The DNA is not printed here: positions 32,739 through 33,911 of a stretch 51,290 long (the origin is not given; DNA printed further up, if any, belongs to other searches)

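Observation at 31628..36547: AT-rich defense-like island: MazG - M.EcoRI-family MTase - DUF262/HNH nuclease - 290-aa unknown - DUF2130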

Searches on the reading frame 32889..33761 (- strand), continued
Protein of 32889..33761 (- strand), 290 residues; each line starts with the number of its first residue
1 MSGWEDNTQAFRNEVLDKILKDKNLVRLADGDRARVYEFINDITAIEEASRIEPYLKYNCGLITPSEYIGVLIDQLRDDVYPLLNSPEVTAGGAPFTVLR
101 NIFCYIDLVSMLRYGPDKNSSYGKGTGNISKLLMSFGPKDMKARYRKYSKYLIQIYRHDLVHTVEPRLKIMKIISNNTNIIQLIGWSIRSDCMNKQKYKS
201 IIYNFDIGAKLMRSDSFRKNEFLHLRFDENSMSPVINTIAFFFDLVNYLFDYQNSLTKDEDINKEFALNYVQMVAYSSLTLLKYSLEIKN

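Call 92: search_protein_families(library=pfam, proteins=[L175:2-1435:+, L174:6881-8347:-, L174:8328-8753:-, L087:5484-6512:+, L176:4679-5395:+, L174:4569-5711:-, L174:2768-4024:+, L090:5267-5872:+], max_evalue=0.01)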
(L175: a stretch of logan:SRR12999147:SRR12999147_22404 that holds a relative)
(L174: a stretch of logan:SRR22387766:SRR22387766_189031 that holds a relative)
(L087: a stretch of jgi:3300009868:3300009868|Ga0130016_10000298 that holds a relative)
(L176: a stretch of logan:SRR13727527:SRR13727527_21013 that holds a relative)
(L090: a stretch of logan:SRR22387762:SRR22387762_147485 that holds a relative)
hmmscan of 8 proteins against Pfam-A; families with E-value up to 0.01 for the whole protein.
L175:2-1435:+ (477 aa): 2 families
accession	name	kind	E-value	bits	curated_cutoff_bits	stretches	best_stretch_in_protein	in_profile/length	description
PF07669.17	Eco57I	-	3.6e-08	34.1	25.3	1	8-105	71-158/171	Eco57I restriction-modification methylase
PF12950.13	TaqI_C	-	0.00052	20.7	26.5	1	259-411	2-102/118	TaqI-like C-terminal specificity domain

L174:6881-8347:- (488 aa): 1 family
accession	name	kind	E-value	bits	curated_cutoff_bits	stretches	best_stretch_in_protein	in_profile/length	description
PF17289.8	Terminase_6C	-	0.00018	22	22.6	1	315-461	1-152/155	Terminase RNaseH-like domain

L174:8328-8753:- (141 aa): 1 family
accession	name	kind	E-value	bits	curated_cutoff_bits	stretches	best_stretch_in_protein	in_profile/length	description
PF13022.12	HTH_Tnp_1_2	-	1.4e-05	25.6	27.9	1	13-94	15-97/122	Helix-turn-helix of insertion element transposase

L087:5484-6512:+ (342 aa): 0 families

L176:4679-5395:+ (238 aa): 0 families

L174:4569-5711:- (380 aa): 1 family
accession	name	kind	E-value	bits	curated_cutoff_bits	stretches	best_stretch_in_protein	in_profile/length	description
PF01939.22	NucS_C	-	0.0019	18.6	24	1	23-82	2-54/124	Endonuclease NucS C-terminal domain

L174:2768-4024:+ (418 aa): 0 families

L090:5267-5872:+ (201 aa): 0 families

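Call 93: find_encoding_contigs(protein=P0190, flank=6000, max_places=1)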
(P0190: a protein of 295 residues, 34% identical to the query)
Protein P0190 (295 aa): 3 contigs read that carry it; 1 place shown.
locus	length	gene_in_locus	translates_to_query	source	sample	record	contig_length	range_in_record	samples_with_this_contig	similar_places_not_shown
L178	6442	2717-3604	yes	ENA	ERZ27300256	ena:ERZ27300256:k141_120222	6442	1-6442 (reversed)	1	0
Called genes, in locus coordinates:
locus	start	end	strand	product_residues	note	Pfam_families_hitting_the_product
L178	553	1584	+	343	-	PF00145:DNA_methylase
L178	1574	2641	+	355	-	PF09554:RE_HaeII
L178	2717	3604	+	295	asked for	-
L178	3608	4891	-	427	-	PF08245:Mur_ligase_M, PF02875:Mur_ligase_C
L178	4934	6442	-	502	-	?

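Call 94: find_encoding_contigs(protein=P0186, flank=6000, max_places=1)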
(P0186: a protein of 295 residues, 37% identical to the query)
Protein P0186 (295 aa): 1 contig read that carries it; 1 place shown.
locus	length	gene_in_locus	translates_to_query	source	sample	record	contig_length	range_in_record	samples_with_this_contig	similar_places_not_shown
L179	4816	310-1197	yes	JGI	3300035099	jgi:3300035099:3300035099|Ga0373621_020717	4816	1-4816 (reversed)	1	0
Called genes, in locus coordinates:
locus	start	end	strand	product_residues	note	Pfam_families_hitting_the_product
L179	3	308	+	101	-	?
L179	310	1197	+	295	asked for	-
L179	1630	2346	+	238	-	PF05949:DUF881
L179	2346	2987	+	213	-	PF05949:DUF881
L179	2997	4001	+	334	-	PF01594:AI-2E_transport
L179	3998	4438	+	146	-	PF01668:SmpB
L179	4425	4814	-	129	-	?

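Call 99: find_related_loci(query=A5, collection=viral_contigs, flank=6000)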
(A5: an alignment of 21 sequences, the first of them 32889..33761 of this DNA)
Query A5 (290 aa) in viral_contigs; peptide patterns used: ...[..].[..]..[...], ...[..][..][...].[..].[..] (x = any residue, [..] = any of these).
34 stretches matched a pattern, but none encodes a relative of the query by tblastn (E <= 1e-3).

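Call 111: fold_search(model_id=the predicted structure, library=viral)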
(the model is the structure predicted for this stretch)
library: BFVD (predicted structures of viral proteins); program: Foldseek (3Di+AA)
matches with E <= 10: 174; with E <= 0.001: 0
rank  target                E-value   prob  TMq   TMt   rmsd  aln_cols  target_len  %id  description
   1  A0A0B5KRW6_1          1.3e-01  0.14  0.15  0.06  20.4       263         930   11  RNA-dependent RNA polymerase [Jiangxia Mosquito Virus 2]
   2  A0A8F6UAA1            5.1e-01  0.05  0.11  0.10  20.2       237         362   10  RNA-dependent RNA polymerase (Fragment) [Cane toad-associated bunyavirus]
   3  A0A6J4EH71            7.4e-01  0.04  0.13  0.13  15.7       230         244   10  (no name in the UniProt tables at hand)
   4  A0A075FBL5            1.1e+00  0.03  0.09  0.12  16.3       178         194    9  ORF66 [Duck adenovirus 2]
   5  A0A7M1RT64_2          1.1e+00  0.03  0.10  0.04  23.3       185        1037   14  ART-PolyVal-like domain-containing protein [uncultured phage cr130_1]
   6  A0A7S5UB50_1          1.2e+00  0.03  0.15  0.06  21.0       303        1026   10  (no name in the UniProt tables at hand)
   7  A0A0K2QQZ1            1.2e+00  0.02  0.12  0.08  20.9       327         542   10  Uncharacterized protein [Ralstonia phage RSF1]
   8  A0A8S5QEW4            1.3e+00  0.04  0.10  0.08  14.6       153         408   12  Uncharacterized protein [Caudovirales sp. ctqPn17]
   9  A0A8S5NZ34            1.3e+00  0.02  0.10  0.11  19.5       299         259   12  Type 4 fimbrial biogenesis protein, Type IV pilus biogenesis.0A [Siphoviridae sp. ct0qt9]
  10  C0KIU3                1.4e+00  0.02  0.10  0.06  19.9       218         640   10  p3 [Pseudomonas phage phi2954]
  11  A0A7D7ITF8            1.4e+00  0.01  0.09  0.07  28.8       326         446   14  (no name in the UniProt tables at hand)
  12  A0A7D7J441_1          1.6e+00  0.02  0.13  0.05  17.1       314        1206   13  RNA-directed RNA polymerase L [Coleopteran hanta-related virus OKIAV221]
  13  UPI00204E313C         1.7e+00  0.05  0.14  0.09  14.5       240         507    7  (no name look-up for this kind of identifier)
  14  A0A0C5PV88            1.7e+00  0.04  0.09  0.15  15.8       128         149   15  Uncharacterized protein [Salmonella phage Det7]
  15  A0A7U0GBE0            1.8e+00  0.03  0.16  0.13  23.8       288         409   13  Uncharacterized protein [Klebsiella phage vB_KpM_FBKp24]
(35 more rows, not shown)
